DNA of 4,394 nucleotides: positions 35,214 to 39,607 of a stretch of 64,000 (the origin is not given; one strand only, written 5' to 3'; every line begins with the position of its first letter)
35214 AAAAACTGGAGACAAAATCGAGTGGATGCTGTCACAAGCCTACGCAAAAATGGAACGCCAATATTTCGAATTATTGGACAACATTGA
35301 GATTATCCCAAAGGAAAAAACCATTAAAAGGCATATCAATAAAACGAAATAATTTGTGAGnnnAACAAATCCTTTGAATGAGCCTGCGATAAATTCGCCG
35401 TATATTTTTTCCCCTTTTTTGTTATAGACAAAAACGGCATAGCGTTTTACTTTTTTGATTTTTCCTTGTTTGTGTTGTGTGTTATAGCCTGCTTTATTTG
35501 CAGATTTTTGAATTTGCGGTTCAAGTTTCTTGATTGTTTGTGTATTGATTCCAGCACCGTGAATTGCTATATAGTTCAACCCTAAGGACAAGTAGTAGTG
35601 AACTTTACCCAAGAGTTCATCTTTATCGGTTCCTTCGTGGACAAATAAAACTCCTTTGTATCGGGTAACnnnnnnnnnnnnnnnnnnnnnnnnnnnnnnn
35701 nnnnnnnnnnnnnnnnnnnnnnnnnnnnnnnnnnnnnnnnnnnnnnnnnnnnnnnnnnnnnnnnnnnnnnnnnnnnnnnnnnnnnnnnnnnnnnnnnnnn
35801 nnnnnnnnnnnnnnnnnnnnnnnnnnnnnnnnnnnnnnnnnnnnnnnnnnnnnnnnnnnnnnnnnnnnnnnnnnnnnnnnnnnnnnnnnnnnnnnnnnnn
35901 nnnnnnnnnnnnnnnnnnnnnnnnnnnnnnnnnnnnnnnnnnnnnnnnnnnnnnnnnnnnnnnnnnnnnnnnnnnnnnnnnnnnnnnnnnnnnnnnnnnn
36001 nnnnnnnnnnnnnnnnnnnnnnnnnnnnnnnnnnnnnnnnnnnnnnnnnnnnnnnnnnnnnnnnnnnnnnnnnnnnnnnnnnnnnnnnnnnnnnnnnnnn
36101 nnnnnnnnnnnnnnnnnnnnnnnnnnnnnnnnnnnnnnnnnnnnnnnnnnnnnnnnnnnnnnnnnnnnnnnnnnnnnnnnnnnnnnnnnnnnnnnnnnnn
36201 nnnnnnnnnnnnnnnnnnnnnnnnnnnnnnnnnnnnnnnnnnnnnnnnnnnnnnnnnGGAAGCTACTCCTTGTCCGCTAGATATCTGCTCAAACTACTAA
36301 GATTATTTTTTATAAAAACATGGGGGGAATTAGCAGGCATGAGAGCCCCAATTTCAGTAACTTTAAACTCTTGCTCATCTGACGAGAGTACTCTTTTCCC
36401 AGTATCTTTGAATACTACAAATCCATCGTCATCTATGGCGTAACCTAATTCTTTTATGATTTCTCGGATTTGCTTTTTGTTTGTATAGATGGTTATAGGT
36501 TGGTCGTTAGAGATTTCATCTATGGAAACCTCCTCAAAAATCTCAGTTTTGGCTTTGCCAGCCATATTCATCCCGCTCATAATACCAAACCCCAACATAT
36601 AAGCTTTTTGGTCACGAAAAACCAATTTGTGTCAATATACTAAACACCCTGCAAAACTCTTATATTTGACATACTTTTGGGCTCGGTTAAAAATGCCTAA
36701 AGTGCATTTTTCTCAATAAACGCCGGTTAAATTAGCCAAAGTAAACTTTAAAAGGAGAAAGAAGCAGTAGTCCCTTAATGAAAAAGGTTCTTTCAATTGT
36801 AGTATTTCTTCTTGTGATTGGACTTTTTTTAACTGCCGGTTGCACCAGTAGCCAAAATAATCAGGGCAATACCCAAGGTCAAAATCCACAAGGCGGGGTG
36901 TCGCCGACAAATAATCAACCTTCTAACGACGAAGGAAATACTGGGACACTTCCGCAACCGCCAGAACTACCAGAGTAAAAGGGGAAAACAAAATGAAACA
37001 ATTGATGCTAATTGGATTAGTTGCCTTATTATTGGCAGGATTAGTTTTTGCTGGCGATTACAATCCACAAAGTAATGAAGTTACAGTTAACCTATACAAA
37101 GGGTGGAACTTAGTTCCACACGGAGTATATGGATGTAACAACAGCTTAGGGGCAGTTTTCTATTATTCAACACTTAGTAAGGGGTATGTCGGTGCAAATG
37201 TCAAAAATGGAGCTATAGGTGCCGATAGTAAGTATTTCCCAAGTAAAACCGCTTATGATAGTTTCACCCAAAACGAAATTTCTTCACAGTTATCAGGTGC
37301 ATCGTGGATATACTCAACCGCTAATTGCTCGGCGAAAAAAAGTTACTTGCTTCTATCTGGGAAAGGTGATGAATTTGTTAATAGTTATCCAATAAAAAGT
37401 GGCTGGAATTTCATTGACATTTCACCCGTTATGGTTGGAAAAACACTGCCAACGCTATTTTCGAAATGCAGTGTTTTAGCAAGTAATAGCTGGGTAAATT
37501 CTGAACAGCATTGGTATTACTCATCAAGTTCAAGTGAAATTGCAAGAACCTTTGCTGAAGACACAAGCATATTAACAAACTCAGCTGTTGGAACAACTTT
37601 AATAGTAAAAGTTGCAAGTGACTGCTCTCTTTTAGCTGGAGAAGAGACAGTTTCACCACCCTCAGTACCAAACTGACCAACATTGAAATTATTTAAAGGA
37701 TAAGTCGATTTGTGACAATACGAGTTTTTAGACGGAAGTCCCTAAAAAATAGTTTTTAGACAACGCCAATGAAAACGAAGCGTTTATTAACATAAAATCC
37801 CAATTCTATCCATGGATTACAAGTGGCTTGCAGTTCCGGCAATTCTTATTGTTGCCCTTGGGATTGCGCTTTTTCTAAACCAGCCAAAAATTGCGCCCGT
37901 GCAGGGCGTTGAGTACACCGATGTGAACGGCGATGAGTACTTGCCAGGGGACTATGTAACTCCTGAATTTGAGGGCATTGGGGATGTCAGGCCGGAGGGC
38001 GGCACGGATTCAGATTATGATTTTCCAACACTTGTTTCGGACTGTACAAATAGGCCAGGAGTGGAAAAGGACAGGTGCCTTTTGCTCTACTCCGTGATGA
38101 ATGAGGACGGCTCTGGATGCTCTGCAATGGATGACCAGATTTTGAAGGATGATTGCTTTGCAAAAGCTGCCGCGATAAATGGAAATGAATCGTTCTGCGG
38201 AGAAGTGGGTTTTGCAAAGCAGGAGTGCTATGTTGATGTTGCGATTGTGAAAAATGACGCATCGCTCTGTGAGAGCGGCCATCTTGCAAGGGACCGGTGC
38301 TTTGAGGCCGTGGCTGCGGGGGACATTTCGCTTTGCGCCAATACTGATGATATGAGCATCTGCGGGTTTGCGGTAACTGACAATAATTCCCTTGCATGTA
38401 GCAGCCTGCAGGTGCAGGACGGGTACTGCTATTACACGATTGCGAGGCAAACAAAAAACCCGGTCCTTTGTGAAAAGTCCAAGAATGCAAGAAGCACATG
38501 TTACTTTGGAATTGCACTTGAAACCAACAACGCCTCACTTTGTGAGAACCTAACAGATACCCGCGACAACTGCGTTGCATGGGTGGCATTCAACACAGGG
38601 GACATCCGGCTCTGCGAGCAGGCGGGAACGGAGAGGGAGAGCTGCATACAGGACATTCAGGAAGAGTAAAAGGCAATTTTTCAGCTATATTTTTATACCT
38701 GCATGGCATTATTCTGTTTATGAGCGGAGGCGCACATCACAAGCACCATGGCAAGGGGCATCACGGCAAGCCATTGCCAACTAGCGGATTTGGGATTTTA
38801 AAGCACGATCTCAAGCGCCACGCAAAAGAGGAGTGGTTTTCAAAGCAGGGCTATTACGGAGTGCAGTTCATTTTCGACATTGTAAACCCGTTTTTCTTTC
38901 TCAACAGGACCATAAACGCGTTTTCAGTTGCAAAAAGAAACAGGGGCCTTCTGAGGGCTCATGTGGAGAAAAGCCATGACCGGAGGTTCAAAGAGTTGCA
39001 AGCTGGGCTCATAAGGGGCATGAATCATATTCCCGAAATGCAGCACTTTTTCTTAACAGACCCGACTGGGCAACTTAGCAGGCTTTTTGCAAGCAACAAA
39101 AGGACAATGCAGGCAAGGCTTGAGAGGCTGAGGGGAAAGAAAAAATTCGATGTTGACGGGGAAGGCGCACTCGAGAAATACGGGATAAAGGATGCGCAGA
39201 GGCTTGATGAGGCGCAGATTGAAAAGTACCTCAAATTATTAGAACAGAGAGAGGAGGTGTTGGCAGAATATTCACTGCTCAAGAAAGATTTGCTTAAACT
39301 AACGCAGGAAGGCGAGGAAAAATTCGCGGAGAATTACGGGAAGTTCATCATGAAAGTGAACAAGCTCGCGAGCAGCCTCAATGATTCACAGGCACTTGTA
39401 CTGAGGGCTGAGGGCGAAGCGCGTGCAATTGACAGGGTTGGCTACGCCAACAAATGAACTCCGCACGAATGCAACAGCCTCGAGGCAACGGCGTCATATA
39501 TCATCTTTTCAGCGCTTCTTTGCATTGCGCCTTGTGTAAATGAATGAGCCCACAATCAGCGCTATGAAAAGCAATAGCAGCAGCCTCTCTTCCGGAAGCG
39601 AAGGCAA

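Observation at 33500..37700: Low-GC island: an IS element followed by an AbrB-like regulator, a wHTH regulator and an operon of two unknown proteins. A candidate mobile defence or toxin-antitoxin-like module.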

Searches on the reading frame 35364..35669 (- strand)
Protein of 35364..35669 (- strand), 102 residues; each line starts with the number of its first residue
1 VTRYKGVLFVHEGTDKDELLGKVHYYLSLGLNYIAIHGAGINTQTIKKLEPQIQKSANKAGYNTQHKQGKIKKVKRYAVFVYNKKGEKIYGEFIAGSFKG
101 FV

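Call 77: search_protein_families(library=pfam, proteins=[window:35364-35669:-], max_evalue=1)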
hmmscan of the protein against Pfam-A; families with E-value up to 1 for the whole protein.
seq(102 aa): 3 families
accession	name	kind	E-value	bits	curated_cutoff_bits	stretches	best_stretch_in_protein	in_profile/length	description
PF23291.1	KOW4_SPT5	-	0.0017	18.6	27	1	65-91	23-49/55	Transcription elongation factor SPT5, fourth KOW domain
PF05211.17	NLBH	-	0.018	15.1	24.6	1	27-88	42-100/254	Neuraminyllactose-binding hemagglutinin precursor (NLBH)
PF13585.12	CHU_C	-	0.04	14.5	27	1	56-91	8-43/86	CHU_C Type IX secretion signal domain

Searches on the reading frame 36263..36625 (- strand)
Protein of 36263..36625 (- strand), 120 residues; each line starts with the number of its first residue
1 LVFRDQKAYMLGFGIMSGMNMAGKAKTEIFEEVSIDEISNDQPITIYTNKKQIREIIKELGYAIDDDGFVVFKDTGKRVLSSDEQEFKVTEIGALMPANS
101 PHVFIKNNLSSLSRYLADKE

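Call 3: search_protein_families(library=pfam, proteins=[window:36263-36625:-], max_evalue=1)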
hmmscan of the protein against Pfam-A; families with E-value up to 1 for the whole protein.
window:36263-36625:- (120 aa): 0 families

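Call 4: search_protein_families(library=padloc, proteins=[window:36263-36625:-], max_evalue=1)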
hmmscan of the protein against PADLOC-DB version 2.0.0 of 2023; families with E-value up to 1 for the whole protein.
window:36263-36625:- (120 aa): 1 family
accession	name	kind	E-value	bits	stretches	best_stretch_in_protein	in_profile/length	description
PDLC00002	DruA1|DruA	-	0.031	11.4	1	50-118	19-81/407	DUF4338 domain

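Call 14: find_homologous_proteins(query=window:36263-36625:-, max_evalue=0.01)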
Query window:36263-36625:- (120 aa): 1 proteins with E <= 0.01 among 3 candidates.
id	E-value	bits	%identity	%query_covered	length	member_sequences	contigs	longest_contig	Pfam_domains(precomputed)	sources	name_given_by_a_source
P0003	3.4e-60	219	100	88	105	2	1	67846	-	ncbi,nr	ncbi:MAG TPA: hypothetical protein VJH23_03255 [archaeon]|nr:hypothetical protein [archaeon]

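Call 21: search_protein_families(library=ncbifam, proteins=[window:36263-36625:-], max_evalue=0.1)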
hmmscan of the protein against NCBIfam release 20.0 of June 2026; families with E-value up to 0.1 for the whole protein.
window:36263-36625:- (120 aa): 0 families

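Call 22: search_protein_families(library=phrogs, proteins=[window:36263-36625:-], max_evalue=0.1)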
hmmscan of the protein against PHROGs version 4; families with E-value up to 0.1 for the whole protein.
window:36263-36625:- (120 aa): 2 families
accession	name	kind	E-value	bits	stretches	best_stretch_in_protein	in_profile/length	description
phrog_2727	-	unknown function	0.03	15.3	1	31-76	24-65/176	-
phrog_21116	-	unknown function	0.033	15.1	1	21-39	14-32/47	-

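Call 51: search_protein_families(library=pfam, alignment_id=A5, max_evalue=1)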
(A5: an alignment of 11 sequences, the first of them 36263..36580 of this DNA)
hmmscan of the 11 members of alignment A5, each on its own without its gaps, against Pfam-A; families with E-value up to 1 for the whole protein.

A. member 1, window:36263-36580:- (105 aa): 0 families

B. families by the number of members that match (of 11 scanned): 7 families
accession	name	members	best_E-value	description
PF03345.20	OST48_N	1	0.0069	OST48, N-terminal domain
PF05397.17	Med15_fungi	1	0.043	Mediator complex subunit 15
PF01789.22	PsbP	1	0.045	PsbP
PF14350.11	Beta_protein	1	0.087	Beta protein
PF20111.4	DUF6501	1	0.13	Family of unknown function (DUF6501)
PF02064.20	MAS20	1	0.17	MAS20 protein import receptor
PF02017.21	CIDE-N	1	0.17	CIDE-N domain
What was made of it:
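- On Type II toxin-antitoxin system: No Pfam, NCBIfam or PADLOC match for either protein (calls 3, 4, 21, 51).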

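Call 52: search_solved_structures(query=A5, max_evalue=10)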
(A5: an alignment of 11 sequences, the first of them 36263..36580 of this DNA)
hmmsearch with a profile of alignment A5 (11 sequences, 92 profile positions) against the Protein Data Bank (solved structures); distinct sequences matched with E-value up to 10: 0.
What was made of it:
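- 36263..36580 (-): Passenger gene 3: small acidic protein of about 100-105 aa (maximal ORF to 36625), the small subunit of the conserved pair. Its stop lies 5 nt before the GTG start of the large gene. It has no Pfam or PDB match (calls 51, 52).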

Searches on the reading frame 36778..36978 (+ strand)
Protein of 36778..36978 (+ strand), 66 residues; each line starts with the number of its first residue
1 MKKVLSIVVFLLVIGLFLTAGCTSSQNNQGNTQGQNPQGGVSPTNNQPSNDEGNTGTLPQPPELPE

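Call 3: search_protein_families(library=pfam, proteins=[window:36778-36978:+], max_evalue=1)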
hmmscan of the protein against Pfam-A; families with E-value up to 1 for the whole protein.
window:36778-36978:+ (66 aa): 8 families
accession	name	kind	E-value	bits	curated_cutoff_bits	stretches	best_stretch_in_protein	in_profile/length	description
PF16339.10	DUF4969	-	0.006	17.4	31.4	1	1-32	1-32/79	Domain of unknown function (DUF4969)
PF02402.22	Lysis_col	-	0.012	15.8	27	1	1-24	1-24/49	Lysis protein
PF15621.11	PROL5-SMR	-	0.013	16.2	25.3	1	11-62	5-63/115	Proline-rich submaxillary gland androgen-regulated family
PF25184.1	YxzE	-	0.038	15.5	40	1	7-55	5-51/65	YxzE-like putative bacteriocin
PF06682.17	SARAF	-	0.044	13.9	30.8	1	3-62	161-220/333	SOCE-associated regulatory factor of calcium homoeostasis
PF09716.15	ETRAMP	-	0.1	13.1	29.1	1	2-41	4-28/81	Malarial early transcribed membrane protein (ETRAMP)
PF16492.10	Cadherin_C_2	-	0.11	13.7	31.5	1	8-60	15-64/85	Cadherin cytoplasmic C-terminal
PF20130.4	DUF6520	-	0.12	13.2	25.4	1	2-33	5-37/83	Family of unknown function (DUF6520)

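Call 4: search_protein_families(library=padloc, proteins=[window:36778-36978:+], max_evalue=1)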
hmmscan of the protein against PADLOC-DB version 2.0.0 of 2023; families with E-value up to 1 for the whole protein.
window:36778-36978:+ (66 aa): 0 families

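Call 21: search_protein_families(library=ncbifam, proteins=[window:36778-36978:+], max_evalue=0.1)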
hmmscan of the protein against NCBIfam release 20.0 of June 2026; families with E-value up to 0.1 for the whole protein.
window:36778-36978:+ (66 aa): 8 families
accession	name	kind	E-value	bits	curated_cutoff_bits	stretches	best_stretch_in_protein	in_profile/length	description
NF041428.1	TrsH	subfamily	0.016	15.3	150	1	1-42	1-36/149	TrsH/TraH family protein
NF041742.1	WGxxGxxG_fam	subfamily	0.022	15.4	35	1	1-51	1-48/69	WGxxGxxG family protein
NF053838.1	hit_Bd0108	equivalog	0.022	15.3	40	1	1-44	1-43/94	predatory lifecycle switch protein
NF058647.1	lipo_LytA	equivalog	0.023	14.9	110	1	1-38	1-34/107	acidic lipoprotein LytA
NF058595.1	invert_tail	domain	0.05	13.9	37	1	5-39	55-89/113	lipo-invert putative C-terminal anchoring domain-containing protein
TIGR02898.1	spore_YhcN_YlaJ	subfamily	0.073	13.4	99.75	1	10-54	4-48/158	YhcN/YlaJ family sporulation lipoprotein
NF058635.1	lipoprot_YvcA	equivalog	0.082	12.6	285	1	1-49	1-45/234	lipoprotein YvcA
NF008628.0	PRK11616.1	equivalog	0.092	13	91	1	7-41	6-38/110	hypothetical protein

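Call 22: search_protein_families(library=phrogs, proteins=[window:36778-36978:+], max_evalue=0.1)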
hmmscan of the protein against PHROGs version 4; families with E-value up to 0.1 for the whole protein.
window:36778-36978:+ (66 aa): 12 families
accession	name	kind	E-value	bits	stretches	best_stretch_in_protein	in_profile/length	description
phrog_806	-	unknown function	0.0014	19.7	1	1-49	2-45/187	-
phrog_2682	-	unknown function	0.0036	19.1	1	1-24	1-24/52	-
phrog_15858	-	unknown function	0.019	16.2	1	5-32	6-33/68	-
phrog_2316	-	unknown function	0.031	15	1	1-33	1-33/191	-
phrog_3727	-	unknown function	0.032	15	1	1-33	1-31/209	-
phrog_3224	-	unknown function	0.036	15.2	1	7-35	5-33/96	-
phrog_18826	-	unknown function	0.048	14.6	1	1-39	1-38/140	-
phrog_9170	-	unknown function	0.05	14.4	1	1-52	1-52/159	-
phrog_1717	-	unknown function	0.064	14.1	1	1-50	1-52/176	-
phrog_13526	-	unknown function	0.074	14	1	1-52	1-51/116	-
phrog_3641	-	unknown function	0.081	14.2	1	2-30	4-32/69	-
phrog_9078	-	unknown function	0.085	13.7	1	1-34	1-32/115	-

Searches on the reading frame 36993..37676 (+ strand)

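Call 3: search_protein_families(library=pfam, proteins=[window:36993-37676:+], max_evalue=1)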
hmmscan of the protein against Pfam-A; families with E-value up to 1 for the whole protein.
window:36993-37676:+ (227 aa): 0 families

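Call 4: search_protein_families(library=padloc, proteins=[window:36993-37676:+], max_evalue=1)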
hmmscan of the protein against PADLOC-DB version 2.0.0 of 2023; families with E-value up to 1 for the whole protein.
window:36993-37676:+ (227 aa): 1 family
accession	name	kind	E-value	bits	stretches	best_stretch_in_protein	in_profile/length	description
PDLC02641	DrmMI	-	0.073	8.9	1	63-114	725-775/1161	DrmMI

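Call 21: search_protein_families(library=ncbifam, proteins=[window:36993-37676:+], max_evalue=0.1)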
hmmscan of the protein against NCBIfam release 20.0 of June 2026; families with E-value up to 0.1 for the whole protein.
window:36993-37676:+ (227 aa): 0 families

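Call 22: search_protein_families(library=phrogs, proteins=[window:36993-37676:+], max_evalue=0.1)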
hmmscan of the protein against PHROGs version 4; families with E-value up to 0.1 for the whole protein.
window:36993-37676:+ (227 aa): 0 families

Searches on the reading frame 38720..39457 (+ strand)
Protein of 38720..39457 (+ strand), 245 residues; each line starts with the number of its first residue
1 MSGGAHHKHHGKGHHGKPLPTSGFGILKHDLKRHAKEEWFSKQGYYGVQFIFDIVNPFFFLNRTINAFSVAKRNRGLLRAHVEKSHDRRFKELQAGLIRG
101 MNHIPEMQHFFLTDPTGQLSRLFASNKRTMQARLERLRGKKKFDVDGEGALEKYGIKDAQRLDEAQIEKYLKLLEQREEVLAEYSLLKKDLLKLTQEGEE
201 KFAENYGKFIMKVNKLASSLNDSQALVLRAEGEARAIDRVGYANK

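Call 21: search_protein_families(library=ncbifam, proteins=[window:38720-39457:+], max_evalue=0.1)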
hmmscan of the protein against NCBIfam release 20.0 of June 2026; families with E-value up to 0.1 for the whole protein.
window:38720-39457:+ (245 aa): 0 families

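Call 22: search_protein_families(library=phrogs, proteins=[window:38720-39457:+], max_evalue=0.1)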
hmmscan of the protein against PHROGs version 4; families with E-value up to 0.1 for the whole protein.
window:38720-39457:+ (245 aa): 2 families
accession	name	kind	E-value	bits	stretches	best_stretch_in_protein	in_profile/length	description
phrog_14137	-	unknown function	0.052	14.9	0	161-224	36-97/141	-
phrog_5585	-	unknown function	0.086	14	0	26-66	8-49/125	-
